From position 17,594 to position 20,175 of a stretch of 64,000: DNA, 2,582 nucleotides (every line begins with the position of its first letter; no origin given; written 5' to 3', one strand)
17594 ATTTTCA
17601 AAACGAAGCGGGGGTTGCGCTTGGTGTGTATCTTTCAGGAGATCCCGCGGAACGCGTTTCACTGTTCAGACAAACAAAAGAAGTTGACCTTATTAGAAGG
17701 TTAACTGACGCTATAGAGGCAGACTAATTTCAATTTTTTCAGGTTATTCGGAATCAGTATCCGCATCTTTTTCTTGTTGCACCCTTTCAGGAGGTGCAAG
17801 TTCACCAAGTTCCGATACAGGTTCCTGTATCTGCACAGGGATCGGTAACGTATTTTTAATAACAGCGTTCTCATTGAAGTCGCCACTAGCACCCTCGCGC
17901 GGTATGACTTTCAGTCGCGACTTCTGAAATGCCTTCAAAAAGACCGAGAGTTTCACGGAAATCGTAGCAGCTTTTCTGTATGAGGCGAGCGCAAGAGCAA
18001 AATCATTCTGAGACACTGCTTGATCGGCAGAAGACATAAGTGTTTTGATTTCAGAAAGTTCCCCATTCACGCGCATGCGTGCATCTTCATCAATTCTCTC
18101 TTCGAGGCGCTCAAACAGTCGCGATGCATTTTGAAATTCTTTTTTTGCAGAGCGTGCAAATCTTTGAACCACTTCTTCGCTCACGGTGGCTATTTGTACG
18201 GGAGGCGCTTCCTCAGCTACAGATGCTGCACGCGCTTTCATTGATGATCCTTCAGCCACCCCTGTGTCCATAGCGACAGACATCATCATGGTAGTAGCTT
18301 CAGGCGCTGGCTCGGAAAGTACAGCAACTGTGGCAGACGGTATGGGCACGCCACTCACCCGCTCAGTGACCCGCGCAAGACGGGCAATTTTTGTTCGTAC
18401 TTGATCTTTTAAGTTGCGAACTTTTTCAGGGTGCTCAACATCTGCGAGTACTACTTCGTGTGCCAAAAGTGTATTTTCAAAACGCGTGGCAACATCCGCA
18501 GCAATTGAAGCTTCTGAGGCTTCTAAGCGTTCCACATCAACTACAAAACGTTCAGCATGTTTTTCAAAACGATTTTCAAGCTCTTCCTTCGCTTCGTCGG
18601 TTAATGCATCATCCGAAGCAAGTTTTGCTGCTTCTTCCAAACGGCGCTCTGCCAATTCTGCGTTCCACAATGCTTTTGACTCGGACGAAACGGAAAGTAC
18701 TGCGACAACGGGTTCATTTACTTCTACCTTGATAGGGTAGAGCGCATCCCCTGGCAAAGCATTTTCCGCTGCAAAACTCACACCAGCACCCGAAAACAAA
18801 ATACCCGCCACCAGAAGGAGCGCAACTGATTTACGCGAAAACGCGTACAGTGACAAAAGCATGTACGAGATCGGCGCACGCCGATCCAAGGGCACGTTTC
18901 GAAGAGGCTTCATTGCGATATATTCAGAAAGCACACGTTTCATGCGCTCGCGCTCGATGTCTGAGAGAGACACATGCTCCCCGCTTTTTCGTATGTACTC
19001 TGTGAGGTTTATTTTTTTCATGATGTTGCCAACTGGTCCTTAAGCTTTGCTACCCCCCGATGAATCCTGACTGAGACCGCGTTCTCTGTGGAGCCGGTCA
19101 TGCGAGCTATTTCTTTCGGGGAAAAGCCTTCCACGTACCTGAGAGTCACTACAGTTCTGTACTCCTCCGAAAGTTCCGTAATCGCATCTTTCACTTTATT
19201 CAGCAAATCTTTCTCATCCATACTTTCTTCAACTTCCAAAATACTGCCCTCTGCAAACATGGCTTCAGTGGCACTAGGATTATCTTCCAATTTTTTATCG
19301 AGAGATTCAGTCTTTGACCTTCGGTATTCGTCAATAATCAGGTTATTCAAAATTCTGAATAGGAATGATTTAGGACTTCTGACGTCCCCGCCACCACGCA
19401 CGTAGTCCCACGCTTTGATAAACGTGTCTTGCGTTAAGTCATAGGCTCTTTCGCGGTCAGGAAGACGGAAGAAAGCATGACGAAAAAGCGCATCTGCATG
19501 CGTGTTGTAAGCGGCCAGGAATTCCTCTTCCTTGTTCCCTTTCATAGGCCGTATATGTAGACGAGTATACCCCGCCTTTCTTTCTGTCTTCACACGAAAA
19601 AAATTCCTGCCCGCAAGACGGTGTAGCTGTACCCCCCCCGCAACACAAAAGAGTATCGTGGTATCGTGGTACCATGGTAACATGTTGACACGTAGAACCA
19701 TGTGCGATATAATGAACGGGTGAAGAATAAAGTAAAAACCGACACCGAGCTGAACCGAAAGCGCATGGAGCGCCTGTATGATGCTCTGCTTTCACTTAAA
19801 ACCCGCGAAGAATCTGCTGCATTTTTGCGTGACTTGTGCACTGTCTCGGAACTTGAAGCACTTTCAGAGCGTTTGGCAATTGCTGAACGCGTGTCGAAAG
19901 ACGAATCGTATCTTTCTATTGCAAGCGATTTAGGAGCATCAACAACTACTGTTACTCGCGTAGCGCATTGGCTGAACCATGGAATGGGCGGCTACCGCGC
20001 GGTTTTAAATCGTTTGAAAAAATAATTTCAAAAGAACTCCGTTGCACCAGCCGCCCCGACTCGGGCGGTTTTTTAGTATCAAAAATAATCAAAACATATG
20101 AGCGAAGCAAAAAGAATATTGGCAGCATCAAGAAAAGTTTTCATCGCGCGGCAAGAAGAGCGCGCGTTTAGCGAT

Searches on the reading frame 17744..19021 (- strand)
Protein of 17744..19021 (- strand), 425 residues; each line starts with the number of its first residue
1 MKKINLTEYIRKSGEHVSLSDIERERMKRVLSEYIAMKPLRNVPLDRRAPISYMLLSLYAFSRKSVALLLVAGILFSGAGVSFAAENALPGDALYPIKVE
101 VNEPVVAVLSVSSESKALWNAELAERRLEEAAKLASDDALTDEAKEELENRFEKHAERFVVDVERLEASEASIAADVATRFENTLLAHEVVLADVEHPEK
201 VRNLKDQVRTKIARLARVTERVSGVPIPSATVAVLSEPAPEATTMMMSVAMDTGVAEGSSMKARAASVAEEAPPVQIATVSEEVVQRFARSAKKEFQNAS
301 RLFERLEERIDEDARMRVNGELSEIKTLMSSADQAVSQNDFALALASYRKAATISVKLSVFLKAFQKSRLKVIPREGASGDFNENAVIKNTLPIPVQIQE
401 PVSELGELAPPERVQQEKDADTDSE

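Call 8: search_protein_families(library=pfam, proteins=[window:17744-19021:-])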
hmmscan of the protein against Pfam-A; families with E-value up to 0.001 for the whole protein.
window:17744-19021:- (425 aa): 1 family
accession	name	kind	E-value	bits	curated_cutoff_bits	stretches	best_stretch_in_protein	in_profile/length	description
PF18915.5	DUF5667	-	6.9e-09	36.5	27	1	88-183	2-94/99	Domain of unknown function (DUF5667)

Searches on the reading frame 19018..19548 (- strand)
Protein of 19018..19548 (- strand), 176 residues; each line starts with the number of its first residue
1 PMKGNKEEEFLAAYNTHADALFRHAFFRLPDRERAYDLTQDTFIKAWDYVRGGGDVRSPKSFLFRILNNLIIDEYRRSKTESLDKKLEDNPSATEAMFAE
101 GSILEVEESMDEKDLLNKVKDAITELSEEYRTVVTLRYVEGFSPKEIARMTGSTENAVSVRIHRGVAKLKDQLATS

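Call 8: search_protein_families(library=pfam, proteins=[window:19018-19548:-])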
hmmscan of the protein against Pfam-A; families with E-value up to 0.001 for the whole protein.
window:19018-19548:- (176 aa): 4 families
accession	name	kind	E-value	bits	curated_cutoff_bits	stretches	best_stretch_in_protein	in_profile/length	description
PF08281.18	Sigma70_r4_2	-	2.4e-16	59.6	25.7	1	118-169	3-54/54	Sigma-70, region 4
PF04542.20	Sigma70_r2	-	3.6e-12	46.3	24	1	14-79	2-69/71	Sigma-70 region 2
PF04545.22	Sigma70_r4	-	2.1e-10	40.4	24.1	1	122-170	1-49/50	Sigma-70, region 4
PF07638.17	Sigma70_ECF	-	0.00082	19.7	21.1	0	106-173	117-183/185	ECF sigma factor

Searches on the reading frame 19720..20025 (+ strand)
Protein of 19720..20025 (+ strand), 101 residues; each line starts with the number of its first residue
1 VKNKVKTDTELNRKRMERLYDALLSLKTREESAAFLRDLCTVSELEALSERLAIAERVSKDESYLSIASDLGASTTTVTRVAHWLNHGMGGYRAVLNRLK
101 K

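Call 8: search_protein_families(library=pfam, proteins=[window:19720-20025:+])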
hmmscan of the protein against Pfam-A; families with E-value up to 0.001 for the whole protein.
window:19720-20025:+ (101 aa): 3 families
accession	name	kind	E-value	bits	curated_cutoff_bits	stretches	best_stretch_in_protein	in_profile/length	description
PF01371.25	Trp_repressor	-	2.3e-21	76.1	27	1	16-99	3-87/88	Trp repressor protein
PF13936.12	HTH_38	-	4.8e-05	23.5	27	1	48-81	7-40/44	Helix-turn-helix domain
PF13384.12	HTH_23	-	0.0009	19.4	24.6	0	49-88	5-45/50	Homeodomain-like domain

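Call 11: find_homologous_proteins(query=window:19720-20025:+)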
Query window:19720-20025:+ (101 aa): 1268 proteins with E <= 0.001 among 1269 candidates; the best 120 are listed.
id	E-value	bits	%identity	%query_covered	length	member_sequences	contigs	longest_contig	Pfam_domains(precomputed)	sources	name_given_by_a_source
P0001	1.6e-56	206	100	100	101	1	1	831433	PF01371.26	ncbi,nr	ncbi:hypothetical protein K2P56_03835 [Patescibacteria group bacterium]|nr:hypothetical protein [Pat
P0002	4.8e-53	195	94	100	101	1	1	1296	PF01371.26,PF13936.13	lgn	-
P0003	2.9e-48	180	88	98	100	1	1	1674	PF01371.26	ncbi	-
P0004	7.0e-48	178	85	100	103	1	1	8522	PF01371.26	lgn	-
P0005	7.3e-48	178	85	100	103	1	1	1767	PF01371.26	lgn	-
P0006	4.8e-47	176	85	100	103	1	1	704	PF01371.26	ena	-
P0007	2.1e-46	174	84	100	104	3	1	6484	PF01371.26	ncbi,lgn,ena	-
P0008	2.3e-46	173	86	100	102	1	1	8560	PF01371.26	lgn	-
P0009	2.7e-46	173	100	85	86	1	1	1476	PF01371.26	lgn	-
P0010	1.8e-45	171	83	97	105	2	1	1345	PF01371.26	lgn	-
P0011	1.2e-44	168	82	94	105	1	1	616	PF01371.26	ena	-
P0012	1.4e-44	168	83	93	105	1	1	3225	PF01371.26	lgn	-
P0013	3.6e-44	166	84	97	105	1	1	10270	PF01371.26,PF13936.13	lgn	-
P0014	1.3e-43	165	82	97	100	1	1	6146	PF01371.26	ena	-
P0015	2.5e-43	164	79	95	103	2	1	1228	PF01371.26,PF13936.13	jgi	jgi:TrpR-related protein YerC/YecD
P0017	7.9e-43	162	76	99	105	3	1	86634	PF01371.26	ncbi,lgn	-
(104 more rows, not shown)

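Call 14: find_related_loci(query=A1, collection=genome_contigs, flank=3000)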
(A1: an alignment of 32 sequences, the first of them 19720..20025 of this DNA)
Query A1 (101 aa) in genome_contigs; peptide patterns used: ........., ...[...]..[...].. (x = any residue, [..] = any of these).
600 stretches matched a pattern (row limit reached: there are more); 522 encode a relative of the query (tblastn E <= 1e-3); the best 80 are kept; 80 distinct loci.
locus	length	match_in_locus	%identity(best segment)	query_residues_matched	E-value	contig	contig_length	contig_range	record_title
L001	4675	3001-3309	84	1-101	4e-53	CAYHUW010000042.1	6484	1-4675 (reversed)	MAG TPA_asm: uncultured Candidatus Saccharibacteria bacterium isolate ERP119705_co17_1001 genome assembly, contig: NODE_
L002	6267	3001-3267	67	13-101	1e-36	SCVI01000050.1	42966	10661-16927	MAG: Patescibacteria group bacterium isolate GW715_bin.47 GW715_bin.47-86696, whole genome shotgun sequence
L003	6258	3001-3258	69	16-101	1e-35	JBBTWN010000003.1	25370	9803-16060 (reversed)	MAG: Patescibacteria group bacterium isolate H41-bin081 H41_bin081_000000000003, whole genome shotgun sequence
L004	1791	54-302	70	19-101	2e-35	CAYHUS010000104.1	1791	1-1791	MAG TPA_asm: uncultured Candidatus Saccharibacteria bacterium isolate ERP119705_co17_43 genome assembly, contig: NODE_17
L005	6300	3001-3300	55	2-101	1e-34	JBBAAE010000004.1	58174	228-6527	MAG: Candidatus Paceibacterota bacterium isolate SO_2017_GW3_33 scaffold_461_c1_OW296A_2017, whole genome shotgun sequen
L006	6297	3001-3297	56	3-101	2e-34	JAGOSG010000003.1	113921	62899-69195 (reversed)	MAG: Candidatus Paceibacterota bacterium isolate Gw_Eff_bin_311 Gw_Eff_191_length_113921_cov_26.156898, whole genome sho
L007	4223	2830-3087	66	16-101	6e-34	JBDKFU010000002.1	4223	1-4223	MAG: Candidatus Parcubacteria bacterium isolate farmington_2019_sw_WHONDRS-S19S_0053_B_bin.127 scaffold_1958477, whole g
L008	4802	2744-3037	59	4-101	7e-34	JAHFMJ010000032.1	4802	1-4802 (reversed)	MAG: Candidatus Kaiserbacteria bacterium isolate nzgw454 NODE_10846_length_4803_cov_3.630927, whole genome shotgun seque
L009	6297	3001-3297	56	3-101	8e-34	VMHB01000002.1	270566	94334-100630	MAG: Parcubacteria group bacterium Greene0714_7 Greene07147_scaffold_229, whole genome shotgun sequence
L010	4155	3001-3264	60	14-101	5e-33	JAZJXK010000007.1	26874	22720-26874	MAG: Patescibacteria group bacterium isolate ADI_H1L2_2_122_18_3-bin007_1 ADIH1L22_B007_1_000000000007, whole genome sho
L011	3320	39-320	55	7-100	5e-32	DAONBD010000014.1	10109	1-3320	MAG TPA_asm: Candidatus Gracilibacteria bacterium isolate AMR_MDS_3956 NODE_6293_length_10109_cov_4.417247, whole genome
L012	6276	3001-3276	54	8-99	3e-32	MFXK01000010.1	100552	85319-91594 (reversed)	MAG: Candidatus Peregrinibacteria bacterium RIFOXYB2_FULL_33_20 rifoxyb2_full_scaffold_175, whole genome shotgun sequenc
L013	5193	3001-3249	64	19-101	5e-32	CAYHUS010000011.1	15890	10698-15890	MAG TPA_asm: uncultured Candidatus Saccharibacteria bacterium isolate ERP119705_co17_43 genome assembly, contig: NODE_48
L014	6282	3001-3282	54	7-100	8e-32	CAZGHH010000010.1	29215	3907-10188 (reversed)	MAG TPA_asm: uncultured Candidatus Peribacteria bacterium isolate SRP192927_co1_1108 genome assembly, contig: NODE_2773_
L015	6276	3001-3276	54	8-99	3e-31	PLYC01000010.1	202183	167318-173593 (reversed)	MAG: Candidatus Doudnabacteria bacterium isolate palsa_1336 73.20120700_P3D.308_contig_21379, whole genome shotgun seque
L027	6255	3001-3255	60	14-98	2e-30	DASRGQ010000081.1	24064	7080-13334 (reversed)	MAG TPA_asm: Gaiellaceae bacterium isolate SMAG_U10062 k141_2209711, whole genome shotgun sequence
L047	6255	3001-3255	58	14-98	1e-28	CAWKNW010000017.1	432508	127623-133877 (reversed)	MAG: uncultured Thermoleophilia bacterium isolate MFD00991.bin.1.29 genome assembly, contig: contig_63387, whole genome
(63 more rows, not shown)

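Call 18: find_encoding_contigs(protein=P0001, flank=1000, max_places=3)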
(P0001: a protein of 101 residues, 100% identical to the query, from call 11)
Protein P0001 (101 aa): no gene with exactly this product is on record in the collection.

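Call 19: find_encoding_contigs(protein=P0004, flank=5000, max_places=3)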
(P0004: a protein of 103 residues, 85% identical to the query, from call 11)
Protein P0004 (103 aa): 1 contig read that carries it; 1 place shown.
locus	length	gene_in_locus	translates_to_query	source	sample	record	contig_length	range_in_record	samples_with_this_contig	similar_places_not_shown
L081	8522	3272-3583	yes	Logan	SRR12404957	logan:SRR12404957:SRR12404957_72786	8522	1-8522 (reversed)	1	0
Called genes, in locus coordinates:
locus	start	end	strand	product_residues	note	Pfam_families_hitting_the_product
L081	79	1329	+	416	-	PF00089:Trypsin, PF13365:Trypsin_2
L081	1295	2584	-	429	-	PF18915:DUF5667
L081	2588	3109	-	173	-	PF04542:Sigma70_r2, PF08281:Sigma70_r4_2, PF04545:Sigma70_r4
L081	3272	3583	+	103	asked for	PF01371:Trp_repressor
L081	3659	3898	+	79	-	-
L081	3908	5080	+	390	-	PF04055:Radical_SAM (weak)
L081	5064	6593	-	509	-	PF00117:GATase, PF07722:Peptidase_C26 (weak), PF02540:NAD_synthase (weak), PF00958:GMP_synt_C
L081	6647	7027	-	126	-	-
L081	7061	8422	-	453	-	PF00206:Lyase_1, PF08328:ASL_C, PF10397:ADSL_C (faint)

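Call 20: find_encoding_contigs(protein=P0008, flank=5000, max_places=3)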
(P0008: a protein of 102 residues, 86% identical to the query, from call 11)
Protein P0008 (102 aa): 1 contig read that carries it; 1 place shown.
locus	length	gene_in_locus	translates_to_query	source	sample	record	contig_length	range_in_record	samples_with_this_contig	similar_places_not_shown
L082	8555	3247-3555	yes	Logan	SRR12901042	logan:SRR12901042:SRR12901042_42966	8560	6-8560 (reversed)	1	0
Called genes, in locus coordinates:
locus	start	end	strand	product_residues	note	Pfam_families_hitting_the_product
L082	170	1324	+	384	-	PF00089:Trypsin, PF13365:Trypsin_2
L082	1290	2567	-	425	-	PF18915:DUF5667 (weak)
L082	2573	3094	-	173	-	PF04542:Sigma70_r2, PF08281:Sigma70_r4_2, PF04545:Sigma70_r4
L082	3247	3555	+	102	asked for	PF01371:Trp_repressor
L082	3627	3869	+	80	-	-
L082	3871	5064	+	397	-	PF04055:Radical_SAM (weak)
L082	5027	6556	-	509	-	PF00117:GATase, PF07722:Peptidase_C26 (faint), PF02540:NAD_synthase (weak), PF00958:GMP_synt_C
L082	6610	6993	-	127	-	-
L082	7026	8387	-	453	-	PF00206:Lyase_1, PF08328:ASL_C, PF10397:ADSL_C (faint)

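Call 22: find_encoding_contigs(protein=P0013, flank=5000, max_places=2)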
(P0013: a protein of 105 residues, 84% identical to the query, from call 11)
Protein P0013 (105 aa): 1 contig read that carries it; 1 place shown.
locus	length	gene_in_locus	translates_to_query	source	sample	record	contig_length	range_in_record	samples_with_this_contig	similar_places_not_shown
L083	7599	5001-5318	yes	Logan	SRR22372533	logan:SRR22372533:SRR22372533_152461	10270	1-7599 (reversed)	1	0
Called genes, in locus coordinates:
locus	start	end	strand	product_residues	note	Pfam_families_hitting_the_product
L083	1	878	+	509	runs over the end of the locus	PF12072:RNase_Y_N, PF00013:KH_1 (weak), PF08668:HDOD (faint), PF01966:HD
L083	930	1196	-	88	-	-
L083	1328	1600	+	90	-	PF00216:Bac_DNA_binding, PF18291:HU-HIG (weak)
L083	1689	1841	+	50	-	-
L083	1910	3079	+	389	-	PF00089:Trypsin, PF13365:Trypsin_2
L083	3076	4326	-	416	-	PF18915:DUF5667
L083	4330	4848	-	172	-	PF04542:Sigma70_r2, PF08281:Sigma70_r4_2, PF04545:Sigma70_r4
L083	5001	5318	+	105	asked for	PF01371:Trp_repressor, PF13936:HTH_38 (faint)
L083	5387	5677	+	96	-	-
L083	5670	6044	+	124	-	-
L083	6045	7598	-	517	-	?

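Call 23: find_encoding_contigs(protein=P0017, flank=10000, max_places=2)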
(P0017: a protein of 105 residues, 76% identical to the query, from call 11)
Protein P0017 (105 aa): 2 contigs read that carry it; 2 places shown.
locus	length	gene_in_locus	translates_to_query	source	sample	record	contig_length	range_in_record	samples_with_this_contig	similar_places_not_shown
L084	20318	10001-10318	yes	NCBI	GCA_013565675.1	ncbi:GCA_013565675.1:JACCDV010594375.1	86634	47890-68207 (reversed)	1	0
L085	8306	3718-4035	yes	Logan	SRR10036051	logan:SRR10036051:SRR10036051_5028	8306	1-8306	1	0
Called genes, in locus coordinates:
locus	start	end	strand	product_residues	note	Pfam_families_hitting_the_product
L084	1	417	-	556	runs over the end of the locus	PF04055:Radical_SAM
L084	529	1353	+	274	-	PF01978:TrmB, PF12802:MarR_2 (faint)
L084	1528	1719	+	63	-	-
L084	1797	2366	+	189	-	PF00574:CLP_protease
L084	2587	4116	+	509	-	PF12072:RNase_Y_N, PF00013:KH_1 (weak), PF01966:HD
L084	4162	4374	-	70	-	-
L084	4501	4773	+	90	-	PF00216:Bac_DNA_binding, PF18291:HU-HIG (weak)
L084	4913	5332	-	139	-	-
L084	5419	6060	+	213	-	-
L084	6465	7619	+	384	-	PF00089:Trypsin, PF13365:Trypsin_2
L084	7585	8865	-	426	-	PF18915:DUF5667 (weak)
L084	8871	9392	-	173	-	PF04542:Sigma70_r2, PF08281:Sigma70_r4_2, PF04545:Sigma70_r4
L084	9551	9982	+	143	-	-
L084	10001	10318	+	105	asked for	PF01371:Trp_repressor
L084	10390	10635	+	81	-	-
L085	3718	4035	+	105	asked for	PF01371:Trp_repressor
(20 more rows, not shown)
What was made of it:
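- Syntenic relatives share the order trypsin, DUF5667, ECF sigma, then divergent yerC, then guaA and purB (calls 19, 20, 22, 23).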

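Call 50: search_protein_families(library=ncbifam, proteins=[window:19720-20025:+], max_evalue=0.00001)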
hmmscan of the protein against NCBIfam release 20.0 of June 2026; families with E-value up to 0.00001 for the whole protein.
window:19720-20025:+ (101 aa): 2 families
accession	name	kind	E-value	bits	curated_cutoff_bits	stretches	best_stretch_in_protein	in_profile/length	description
TIGR02531.1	yecD_yerC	hypoth_equivalog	1.7e-22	79.6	42.2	1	14-99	3-88/88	YerC/YecD family TrpR-related protein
TIGR01321.1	TrpR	equivalog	5.6e-06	26.7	67.25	1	16-85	9-79/94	trp operon repressor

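Call 59: search_protein_families(library=pfam, proteins=[L027:2258-2935:-, L027:1250-1897:-, L027:2968-3267:+, L027:3460-4326:-, L047:2056-2850:-, L047:1196-1837:-], max_evalue=0.001)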
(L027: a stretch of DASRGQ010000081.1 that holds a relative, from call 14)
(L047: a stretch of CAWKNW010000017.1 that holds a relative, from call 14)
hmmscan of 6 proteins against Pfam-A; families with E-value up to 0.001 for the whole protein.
L027:2258-2935:- (225 aa): 8 families
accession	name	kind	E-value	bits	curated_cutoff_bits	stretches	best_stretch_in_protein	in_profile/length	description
PF00977.27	His_biosynth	-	1.2e-52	179.1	23.6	1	8-223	1-227/228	Histidine biosynthesis protein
PF04131.20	NanE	-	2.3e-08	33.9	27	0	172-218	130-176/192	Putative N-acetylmannosamine-6-phosphate epimerase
PF01207.24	Dus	-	1.1e-05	25.2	20.4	0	75-115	184-222/311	Dihydrouridine synthase (Dus)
PF01180.27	DHO_dh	-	2.5e-05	24.1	27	0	76-110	238-272/291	Dihydroorotate dehydrogenase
PF00478.31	IMPDH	-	4e-05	23.2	25.6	0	72-108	201-237/345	IMP dehydrogenase / GMP reductase domain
PF03060.21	NMO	-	5.2e-05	23.2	28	0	68-109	186-224/331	Nitronate monooxygenase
PF00218.27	IGPS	-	5.5e-05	22.9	27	0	178-221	202-244/254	Indole-3-glycerol phosphate synthase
PF01070.24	FMN_dh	-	0.00037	20.1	24.9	0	177-221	264-308/350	FMN-dependent dehydrogenase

L027:1250-1897:- (215 aa): 0 families

L027:2968-3267:+ (99 aa): 2 families
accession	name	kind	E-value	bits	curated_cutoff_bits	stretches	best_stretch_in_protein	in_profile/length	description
PF01371.25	Trp_repressor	-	1.2e-26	93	27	1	13-96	2-86/88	Trp repressor protein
PF13384.12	HTH_23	-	1.6e-07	31.4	24.6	1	48-87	6-46/50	Homeodomain-like domain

L027:3460-4326:- (288 aa): 0 families

L047:2056-2850:- (264 aa): 0 families

L047:1196-1837:- (213 aa): 0 families

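Call 63: search_solved_structures(query=window:19720-20025:+, max_evalue=0.01, show_alignments=2)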
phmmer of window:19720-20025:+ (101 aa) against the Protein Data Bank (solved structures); distinct sequences matched with E-value up to 0.01: 3.
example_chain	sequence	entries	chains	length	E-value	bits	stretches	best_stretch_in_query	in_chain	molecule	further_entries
3frw_A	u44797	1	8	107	1e-18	70.7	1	11-100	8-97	Putative Trp repressor protein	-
3g1c_A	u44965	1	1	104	5.1e-18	68.5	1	10-99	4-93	The TrpR like protein from Eubacterium eligens ATCC 27750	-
3kor_A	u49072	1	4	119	2.3e-17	66.4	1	12-99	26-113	Possible Trp repressor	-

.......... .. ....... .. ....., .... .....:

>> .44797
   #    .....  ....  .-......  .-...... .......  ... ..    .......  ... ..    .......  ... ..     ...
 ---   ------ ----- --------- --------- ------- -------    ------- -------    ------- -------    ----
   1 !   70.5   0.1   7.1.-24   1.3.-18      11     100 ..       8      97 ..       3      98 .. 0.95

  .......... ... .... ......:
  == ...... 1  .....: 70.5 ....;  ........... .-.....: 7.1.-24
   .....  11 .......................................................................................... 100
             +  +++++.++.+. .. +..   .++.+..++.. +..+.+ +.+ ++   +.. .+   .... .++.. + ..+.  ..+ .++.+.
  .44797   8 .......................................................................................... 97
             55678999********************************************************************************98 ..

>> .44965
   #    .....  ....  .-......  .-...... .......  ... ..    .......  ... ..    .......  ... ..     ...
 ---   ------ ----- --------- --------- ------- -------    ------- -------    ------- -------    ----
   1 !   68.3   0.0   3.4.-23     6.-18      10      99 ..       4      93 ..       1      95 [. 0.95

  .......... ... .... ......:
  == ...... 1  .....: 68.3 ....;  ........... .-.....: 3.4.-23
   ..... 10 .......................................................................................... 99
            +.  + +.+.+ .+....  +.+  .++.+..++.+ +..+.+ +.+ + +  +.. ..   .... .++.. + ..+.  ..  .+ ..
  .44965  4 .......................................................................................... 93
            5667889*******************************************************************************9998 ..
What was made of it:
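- On HisR / YerC-YecD regulon (TrpR-like repressor with its operator): PDB 3FRW, 3G1C and 3KOR match at E of 1e-18 to 2e-17 (call 63).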

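Call 68: find_encoding_contigs(protein=P0002, flank=1500, max_places=2)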
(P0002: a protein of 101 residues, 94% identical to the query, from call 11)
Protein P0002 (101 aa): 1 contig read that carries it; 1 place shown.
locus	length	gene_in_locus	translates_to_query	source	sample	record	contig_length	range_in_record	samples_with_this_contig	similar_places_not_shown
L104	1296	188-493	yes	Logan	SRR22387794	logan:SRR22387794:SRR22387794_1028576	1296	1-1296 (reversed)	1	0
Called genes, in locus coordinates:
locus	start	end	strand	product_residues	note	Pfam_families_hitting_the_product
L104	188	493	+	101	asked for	PF01371:Trp_repressor, PF13936:HTH_38 (faint)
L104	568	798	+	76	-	-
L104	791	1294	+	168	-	?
